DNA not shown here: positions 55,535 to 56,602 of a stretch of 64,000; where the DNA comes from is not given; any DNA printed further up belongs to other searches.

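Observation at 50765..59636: Eight-gene same-strand phosphorelay made only of kinases and receiver-only proteins, with a duplicated [REC-HK-REC + REC-REC] module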

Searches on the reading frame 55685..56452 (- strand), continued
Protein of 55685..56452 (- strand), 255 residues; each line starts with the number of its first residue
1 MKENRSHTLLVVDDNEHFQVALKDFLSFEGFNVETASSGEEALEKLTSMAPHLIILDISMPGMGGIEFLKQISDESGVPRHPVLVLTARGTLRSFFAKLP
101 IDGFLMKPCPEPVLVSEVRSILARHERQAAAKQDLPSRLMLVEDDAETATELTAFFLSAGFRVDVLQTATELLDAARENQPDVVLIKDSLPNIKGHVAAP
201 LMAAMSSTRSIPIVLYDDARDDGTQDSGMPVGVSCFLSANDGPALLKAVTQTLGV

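Call 26: search_solved_structures(query=A1, max_evalue=0.001)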
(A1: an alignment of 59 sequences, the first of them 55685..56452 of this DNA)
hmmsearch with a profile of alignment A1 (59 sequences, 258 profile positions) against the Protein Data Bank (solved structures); distinct sequences matched with E-value up to 0.001: 312 (the best 60 are shown).
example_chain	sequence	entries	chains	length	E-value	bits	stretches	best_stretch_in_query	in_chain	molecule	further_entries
9xzo_A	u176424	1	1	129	6.5e-30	107.5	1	7-130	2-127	De novo protein M1X0B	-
6azr_B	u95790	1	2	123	1.5e-25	93.2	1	6-123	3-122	Chemotaxis regulator-transmits chemoreceptor signals to flagelllar motor components CheY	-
3dge_C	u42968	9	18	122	1.7e-25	93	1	6-123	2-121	Response regulator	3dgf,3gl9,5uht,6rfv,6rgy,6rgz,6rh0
4ja2_A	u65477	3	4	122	1.8e-25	92.9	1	6-123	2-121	Response regulator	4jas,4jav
1mvo_A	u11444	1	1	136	2.8e-25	92.2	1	6-133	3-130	PhoP response regulator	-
9ji3_J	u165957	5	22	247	3.5e-25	91.9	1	5-135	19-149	DNA-binding response regulator | Possible two component system response transcriptional positive regulator PhoP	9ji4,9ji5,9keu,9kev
3r0j_A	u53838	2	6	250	3.6e-25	91.9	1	5-135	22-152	POSSIBLE TWO COMPONENT SYSTEM RESPONSE TRANSCRIPTIONAL POSITIVE REGULATOR PHOP | Response regulator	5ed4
12aw_A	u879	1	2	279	2.7e-24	89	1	2-143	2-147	HYBRID TWO-COMPONENT SYSTEM PROTEIN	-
4uhj_A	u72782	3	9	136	3.8e-24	88.5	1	7-131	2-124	TRANSCRIPTIONAL REGULATORY PROTEIN CPXR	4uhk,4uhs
6rh1_C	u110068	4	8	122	4.3e-24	88.4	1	6-123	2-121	Response regulator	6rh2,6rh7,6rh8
9lbr_A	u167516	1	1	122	6.2e-24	87.8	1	6-123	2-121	Response regulator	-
9g85_A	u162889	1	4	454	7.3e-22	81.1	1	7-123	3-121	Response regulator PleD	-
2wb4_A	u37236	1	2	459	7.6e-22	81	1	7-123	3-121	DIGUANYLATE CYCLASE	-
9g86_A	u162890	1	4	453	8.9e-22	80.8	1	7-123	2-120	Response regulator PleD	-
1w25_A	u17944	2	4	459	9.3e-22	80.7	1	7-123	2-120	STALKED-CELL DIFFERENTIATION CONTROLLING PROTEIN | RESPONSE REGULATOR PLED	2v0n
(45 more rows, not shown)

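Call 27: fold_search(model_id=the predicted structure, library=pdb)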
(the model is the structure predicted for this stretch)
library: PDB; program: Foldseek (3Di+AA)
matches with E <= 10: 1563; with E <= 0.001: 570
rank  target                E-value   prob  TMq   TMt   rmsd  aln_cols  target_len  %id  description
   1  2v0n_A                1.1e-15  1.00  0.46  0.28  12.8       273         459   24  ACTIVATED RESPONSE REGULATOR PLED IN COMPLEX WITH C-DIGMP AND GTP- ALPHA-S (released 2007-08-21)
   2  9g85_D                5.4e-15  1.00  0.46  0.28  12.4       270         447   24  Structure of Response regulator PleD in complex with c-diGMP and ppGpp (released 2025-08-06)
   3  9g86_B                7.4e-15  1.00  0.46  0.28  12.5       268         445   25  Structure of Response regulator PleD in complex with c-diGMP and pppGpp (released 2025-08-06)
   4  2wb4_A                7.4e-15  1.00  0.45  0.27  12.9       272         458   26  activated diguanylate cyclase PleD in complex with c-di-GMP (released 2010-04-21)
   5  9g86_A                1.9e-14  1.00  0.46  0.28  12.4       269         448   25  Structure of Response regulator PleD in complex with c-diGMP and pppGpp (released 2025-08-06)
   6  9g85_B                1.9e-14  1.00  0.45  0.27  12.6       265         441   25  Structure of Response regulator PleD in complex with c-diGMP and ppGpp (released 2025-08-06)
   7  1w25_A                2.0e-14  1.00  0.46  0.27  12.7       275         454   24  Response regulator PleD in complex with c-diGMP (released 2004-11-18)
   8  2wb4_B                3.7e-14  1.00  0.48  0.29  12.7       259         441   26  activated diguanylate cyclase PleD in complex with c-di-GMP (released 2010-04-21)
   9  9g85_A                4.5e-14  1.00  0.45  0.27  12.5       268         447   24  Structure of Response regulator PleD in complex with c-diGMP and ppGpp (released 2025-08-06)
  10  9g85_C                5.8e-14  1.00  0.45  0.28  12.5       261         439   26  Structure of Response regulator PleD in complex with c-diGMP and ppGpp (released 2025-08-06)
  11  3luf_B                2.0e-09  1.00  0.42  0.44  12.8       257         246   17  Structure of probable two-component system response regulator/GGDEF domain protein (released 2010-03-02)
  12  5m7p_A                2.9e-09  1.00  0.48  0.29  12.3       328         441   17  Crystal structure of NtrX from Brucella abortus in complex with ADP processed with the CrystalDirect automated mountin (released 2017-01-25)
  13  1ny5_B                3.3e-09  1.00  0.45  0.31  13.9       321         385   18  Crystal structure of sigm54 activator (AAA+ ATPase) in the inactive state (released 2003-11-11)
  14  5m7n_A                3.5e-09  1.00  0.48  0.29  12.4       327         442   16  Crystal structure of NtrX from Brucella abortus in complex with ATP processed with the CrystalDirect automated mountin (released 2017-01-25)
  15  3mf4_A                6.2e-09  1.00  0.42  0.43  12.7       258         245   17  Crystal structure of putative two-component system response regulator/ggdef domain protein (released 2010-04-14)
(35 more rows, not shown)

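Call 31: search_protein_families(library=ncbifam, proteins=[window:55685-56452:-], max_evalue=0.00001)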
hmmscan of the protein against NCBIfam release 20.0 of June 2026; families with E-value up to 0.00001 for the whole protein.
window:55685-56452:- (255 aa): 88 families (the best 25 are shown)
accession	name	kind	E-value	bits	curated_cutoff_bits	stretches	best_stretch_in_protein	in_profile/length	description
TIGR02154.1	PhoB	equivalog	1.1e-26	93.6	296.2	2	7-131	3-129/226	phosphate regulon transcriptional regulator PhoB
NF041733.1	resp_reg_CseB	equivalog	2e-26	92.8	350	1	8-133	2-126/228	two-component system response regulator CseB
NF040689.1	MtrAB_MtrA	equivalog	2.1e-24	86.1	300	1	9-130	1-121/219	MtrAB system response regulator MtrA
NF008296.0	PRK11083.1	equivalog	4.9e-23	81.7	273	2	7-133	4-129/228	two-component system response regulator CreB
NF053854.1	RespRegPhoBBctds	equivalog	7.8e-23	81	270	1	9-132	1-125/225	two-component system response regulator PhoB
NF045944.1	ResRegRpaBCyano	equivalog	1.3e-22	80.3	330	1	10-135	1-125/229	response regulator transcription factor RpaB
TIGR01387.1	cztR_silR_copR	subfamily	6.5e-22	78.2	279.2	1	9-131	1-123/218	heavy metal response regulator transcription factor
NF007135.0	PRK09581.1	equivalog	9.1e-22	77.5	474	1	8-122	4-120/457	PleD family two-component system response regulator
NF007969.0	PRK10693.1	equivalog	2.5e-20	72.8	329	1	7-94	8-93/337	two-component system response regulator RssB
NF008199.0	PRK10955.1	equivalog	2.6e-20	73.3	341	1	8-128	3-121/232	envelope stress response regulator transcription factor CpxR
NF006900.1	PRK09390.1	equivalog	5e-20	71.9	255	1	7-133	5-131/203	response regulator FixJ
NF045717.1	DVU0259_DivK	exception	7e-20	71.4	160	1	7-88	3-84/117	DVU0259 family response regulator domain-containing protein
NF045505.1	RR_RssB_Pseudo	equivalog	3.6e-19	69.1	700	1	3-121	2-121/394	two-component system response regulator RssB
NF008469.0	PRK11361.1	equivalog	4.5e-19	68.5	714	1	7-90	5-86/461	acetoacetate metabolism transcriptional regulator AtoC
NF040534.1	resp_reg_YycF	equivalog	8.1e-19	67.8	340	1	8-132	2-125/231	response regulator YycF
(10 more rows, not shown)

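Call 34: search_protein_families(library=pfam, proteins=[L048:10037-10807:+, L056:10752-11882:+, L048:11392-13071:+, L056:11411-14524:-, L083:11252-12493:-, L014:3761-5044:-, L042:6038-7450:-, L056:12121-13641:+, L087:414-1292:-, L048:14359-15420:-], max_evalue=0.0001)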
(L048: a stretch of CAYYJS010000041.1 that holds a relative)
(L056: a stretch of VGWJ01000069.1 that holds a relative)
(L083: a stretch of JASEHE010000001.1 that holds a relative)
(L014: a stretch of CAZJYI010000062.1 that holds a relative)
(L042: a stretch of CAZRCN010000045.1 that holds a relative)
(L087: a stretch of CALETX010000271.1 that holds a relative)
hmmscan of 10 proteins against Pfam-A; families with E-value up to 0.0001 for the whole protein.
L048:10037-10807:+ (257 aa): 2 families
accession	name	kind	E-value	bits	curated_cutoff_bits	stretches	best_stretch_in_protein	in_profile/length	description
PF03477.21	ATP-cone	-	1.4e-20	74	25.8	1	148-234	2-87/88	ATP cone domain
PF22811.2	Zn_ribbon_NrdR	-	6e-18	64.9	27.2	1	99-140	1-42/42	Transcriptional repressor NrdR-like, N-terminal domain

L056:10752-11882:+ (377 aa): 0 families

L048:11392-13071:+ (560 aa): 1 family
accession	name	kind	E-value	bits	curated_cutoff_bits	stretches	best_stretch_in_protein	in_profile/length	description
PF01259.24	SAICAR_synt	-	1e-59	202.5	20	1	266-503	3-222/233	SAICAR synthetase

L056:11411-14524:- (1038 aa): 0 families

L083:11252-12493:- (414 aa): 0 families

L014:3761-5044:- (428 aa): 1 family
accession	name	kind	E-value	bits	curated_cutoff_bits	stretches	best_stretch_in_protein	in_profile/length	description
PF01510.30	Amidase_2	-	5.2e-15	56.4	26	1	275-402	4-131/131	N-acetylmuramoyl-L-alanine amidase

L042:6038-7450:- (471 aa): 1 family
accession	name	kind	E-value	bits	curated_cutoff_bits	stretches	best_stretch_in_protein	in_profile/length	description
PF00155.27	Aminotran_1_2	-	1.8e-42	146.3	19.7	1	99-466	2-361/361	Aminotransferase class I and II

L056:12121-13641:+ (507 aa): 0 families

L087:414-1292:- (293 aa): 0 families

L048:14359-15420:- (354 aa): 1 family
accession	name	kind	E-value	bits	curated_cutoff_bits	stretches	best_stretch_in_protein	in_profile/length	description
PF03279.18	Lip_A_acyltrans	-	5.4e-36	124.7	22.3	1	49-329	17-293/295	Bacterial lipid A biosynthesis acyltransferase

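Call 50: find_encoding_contigs(protein=P0014, flank=10000, max_places=1)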
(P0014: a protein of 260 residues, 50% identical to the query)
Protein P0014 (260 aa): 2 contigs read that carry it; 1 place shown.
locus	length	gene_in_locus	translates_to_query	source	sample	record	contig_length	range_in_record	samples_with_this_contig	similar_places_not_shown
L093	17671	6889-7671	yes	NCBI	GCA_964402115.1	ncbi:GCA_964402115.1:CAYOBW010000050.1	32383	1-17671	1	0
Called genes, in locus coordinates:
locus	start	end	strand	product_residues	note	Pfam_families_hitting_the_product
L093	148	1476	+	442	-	PF01408:GFO_IDH_MocA, PF22725:GFO_IDH_MocA_C3 (faint), PF19051:GFO_IDH_MocA_C2 (weak)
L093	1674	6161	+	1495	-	PF00630:Filamin (faint), PF07610:DUF1573 (faint), PF14016:DUF4232 (faint), PF07705:CARDB (faint), PF12371:TMEM131_like_N (faint), PF15780:ASH (faint), PF22060:Cep192_D1 (faint), PF22544:HYDIN_VesB_CFA65-like_Ig (weak), +1 more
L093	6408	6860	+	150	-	PF00072:Response_reg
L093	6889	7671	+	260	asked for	PF00072:Response_reg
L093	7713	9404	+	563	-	PF00989:PAS, PF13426:PAS_9 (weak), PF13188:PAS_8 (weak), PF00989:PAS (weak), PF08448:PAS_4, PF13426:PAS_9, PF00512:HisKA, PF02518:HATPase_c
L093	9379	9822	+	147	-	PF00072:Response_reg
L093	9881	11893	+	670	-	PF00072:Response_reg, PF08447:PAS_3, PF00512:HisKA, PF02518:HATPase_c, PF00072:Response_reg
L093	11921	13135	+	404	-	PF00072:Response_reg, PF07228:SpoIIE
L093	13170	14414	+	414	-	PF00512:HisKA, PF02518:HATPase_c, PF00072:Response_reg (weak)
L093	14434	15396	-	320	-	PF01073:3Beta_HSD (weak), PF01370:Epimerase, PF02719:Polysacc_synt_2 (faint), PF16363:GDP_Man_Dehyd, PF07993:NAD_binding_4 (faint)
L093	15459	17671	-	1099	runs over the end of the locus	PF12951:PATR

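Call 51: find_encoding_contigs(protein=P0010, flank=10000, max_places=1)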
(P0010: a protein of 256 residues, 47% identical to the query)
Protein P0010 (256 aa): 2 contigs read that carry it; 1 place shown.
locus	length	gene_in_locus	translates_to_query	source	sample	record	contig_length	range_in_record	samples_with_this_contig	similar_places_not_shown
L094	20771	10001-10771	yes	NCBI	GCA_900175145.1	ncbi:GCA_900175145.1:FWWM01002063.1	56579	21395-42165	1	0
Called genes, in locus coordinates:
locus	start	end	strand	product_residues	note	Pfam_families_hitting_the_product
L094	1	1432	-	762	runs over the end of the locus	PF00708:Acylphosphatase, PF07503:zf-HYPF, PF01300:Sua5_yciO_yrdC, PF17788:HypF_C, PF22521:HypF_C_2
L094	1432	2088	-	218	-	PF02492:cobW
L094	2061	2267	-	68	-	-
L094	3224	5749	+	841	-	PF08448:PAS_4, PF08448:PAS_4, PF13426:PAS_9, PF08447:PAS_3, PF00989:PAS, PF08448:PAS_4, PF13426:PAS_9, PF00989:PAS, +13 more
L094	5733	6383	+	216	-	PF00072:Response_reg, PF00196:GerE, PF08281:Sigma70_r4_2 (faint)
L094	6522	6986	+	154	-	PF00072:Response_reg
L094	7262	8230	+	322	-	PF07998:Peptidase_M54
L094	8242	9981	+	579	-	PF00989:PAS (weak), PF13426:PAS_9, PF00512:HisKA, PF02518:HATPase_c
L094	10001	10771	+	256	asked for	PF23198:PDE8A_N (faint), PF00072:Response_reg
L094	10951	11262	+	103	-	-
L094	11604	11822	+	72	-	PF00107:ADH_zinc_N (weak)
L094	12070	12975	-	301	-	PF08902:DUF1848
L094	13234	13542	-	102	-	-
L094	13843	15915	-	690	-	PF13191:AAA_16 (faint), PF00005:ABC_tran, PF13304:AAA_21 (faint), PF08352:oligo_HPY, PF00005:ABC_tran, PF02463:SMC_N (weak), PF13401:AAA_22 (weak), PF08352:oligo_HPY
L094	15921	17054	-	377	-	PF00528:BPD_transp_1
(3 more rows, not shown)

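Call 59: search_protein_families(library=pfam, proteins=[L014:14591-15862:+, L014:8396-9136:-, L014:9508-9963:+, L014:15417-17456:+, L014:12932-14587:+, L049:8759-9889:+, L062:1143-2369:+, L075:14869-16251:+, L081:14258-17191:+], max_evalue=0.0001)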
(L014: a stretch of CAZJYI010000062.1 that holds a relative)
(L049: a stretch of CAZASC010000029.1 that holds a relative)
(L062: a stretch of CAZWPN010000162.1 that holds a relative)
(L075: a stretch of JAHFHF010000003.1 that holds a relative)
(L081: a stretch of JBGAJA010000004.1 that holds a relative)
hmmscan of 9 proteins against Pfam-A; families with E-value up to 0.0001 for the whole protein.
L014:14591-15862:+ (424 aa): 2 families
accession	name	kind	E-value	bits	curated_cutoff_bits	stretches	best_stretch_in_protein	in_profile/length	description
PF07228.17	SpoIIE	-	1.9e-44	152.4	25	1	208-405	2-191/192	Stage II sporulation protein E (SpoIIE)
PF00072.30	Response_reg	-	1.2e-18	67.7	30.2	1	11-120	1-107/111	Response regulator receiver domain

L014:8396-9136:- (247 aa): 3 families
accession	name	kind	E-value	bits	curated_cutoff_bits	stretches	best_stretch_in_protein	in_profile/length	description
PF00072.30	Response_reg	-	1.2e-29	103.2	30.2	1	29-140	1-110/111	Response regulator receiver domain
PF00196.25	GerE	-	5.4e-16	58.4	23.5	1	177-232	2-57/57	Bacterial regulatory proteins, luxR family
PF08281.18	Sigma70_r4_2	-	3.1e-05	24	25.7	1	175-220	8-54/54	Sigma-70, region 4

L014:9508-9963:+ (152 aa): 1 family
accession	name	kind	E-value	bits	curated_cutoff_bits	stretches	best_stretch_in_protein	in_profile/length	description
PF00072.30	Response_reg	-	4e-21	75.7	30.2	1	16-132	1-108/111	Response regulator receiver domain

L014:15417-17456:+ (680 aa): 3 families
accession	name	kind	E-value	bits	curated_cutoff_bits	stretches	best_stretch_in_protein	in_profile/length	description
PF00072.30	Response_reg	-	1.6e-38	131.7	30.2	2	561-669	1-107/111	Response regulator receiver domain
PF02518.31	HATPase_c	-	1.8e-28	99.6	26.4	1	447-555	2-109/111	Histidine kinase-, DNA gyrase B-, and HSP90-like ATPase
PF00512.31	HisKA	-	7.4e-15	55.2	26.9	1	332-399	1-65/66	His Kinase A (phospho-acceptor) domain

L014:12932-14587:+ (552 aa): 4 families
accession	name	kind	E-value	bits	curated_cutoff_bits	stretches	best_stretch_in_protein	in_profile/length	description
PF02518.31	HATPase_c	-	3.9e-23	82.5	26.4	1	423-540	4-110/111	Histidine kinase-, DNA gyrase B-, and HSP90-like ATPase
PF00512.31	HisKA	-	9e-13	48.5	26.9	1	312-377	2-64/66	His Kinase A (phospho-acceptor) domain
PF00672.30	HAMP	-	1.7e-11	44.7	25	1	191-240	5-53/53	HAMP domain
PF17152.10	CHASE8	-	3e-07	31.1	27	1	54-115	7-68/102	Periplasmic sensor domain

L049:8759-9889:+ (377 aa): 3 families
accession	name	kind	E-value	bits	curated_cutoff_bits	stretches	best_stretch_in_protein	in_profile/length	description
PF13487.12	HD_5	-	9.7e-33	113.7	27.2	1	169-334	4-170/170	HD domain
PF00072.30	Response_reg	-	7.5e-31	107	30.2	1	8-120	1-111/111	Response regulator receiver domain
PF01966.28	HD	-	7.3e-18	65.4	22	1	181-302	3-115/116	HD domain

L062:1143-2369:+ (409 aa): 2 families
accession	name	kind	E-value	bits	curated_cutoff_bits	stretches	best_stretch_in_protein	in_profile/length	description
PF07228.17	SpoIIE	-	2.7e-46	158.4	25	1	203-394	2-191/192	Stage II sporulation protein E (SpoIIE)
PF00072.30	Response_reg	-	3e-11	43.9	30.2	1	21-130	1-109/111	Response regulator receiver domain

L075:14869-16251:+ (461 aa): 6 families
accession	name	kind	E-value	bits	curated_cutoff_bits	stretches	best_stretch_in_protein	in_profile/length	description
PF00158.32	Sigma54_activat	-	1.5e-74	249.7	20.2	1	150-316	1-167/168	Sigma-54 interaction domain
PF00072.30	Response_reg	-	6.6e-28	97.5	30.2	1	13-119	1-107/111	Response regulator receiver domain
PF14532.12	Sigma54_activ_2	-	8.5e-23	81.6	25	1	151-321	1-138/138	Sigma-54 interaction domain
PF25601.1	AAA_lid_14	-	1.1e-18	67.2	27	1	322-392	1-72/87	AAA+ ATPase lid domain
PF02954.25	HTH_8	-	5.9e-12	45.6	22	1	417-457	2-42/42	Bacterial regulatory protein, Fis family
PF07728.20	AAA_5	-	3.2e-07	30.9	22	1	173-277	1-103/139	AAA domain (dynein-related subfamily)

L081:14258-17191:+ (978 aa): 6 families
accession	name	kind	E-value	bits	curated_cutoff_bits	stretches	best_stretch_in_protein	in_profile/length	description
PF00072.30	Response_reg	-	2e-25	89.6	30.2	1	861-973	1-111/111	Response regulator receiver domain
PF01590.32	GAF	-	1.3e-13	52.1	22.4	1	442-578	2-130/133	GAF domain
PF02518.31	HATPase_c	-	1e-12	48.9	26.4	1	742-833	5-110/111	Histidine kinase-, DNA gyrase B-, and HSP90-like ATPase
PF07730.19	HisKA_3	-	1.2e-08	35.8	24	1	636-700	1-68/68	Histidine kinase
PF08447.18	PAS_3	-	2.5e-06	28.1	25.6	1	323-413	2-89/89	PAS fold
PF13185.12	GAF_2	-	1.5e-05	25.6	28.6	1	465-581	26-135/136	GAF domain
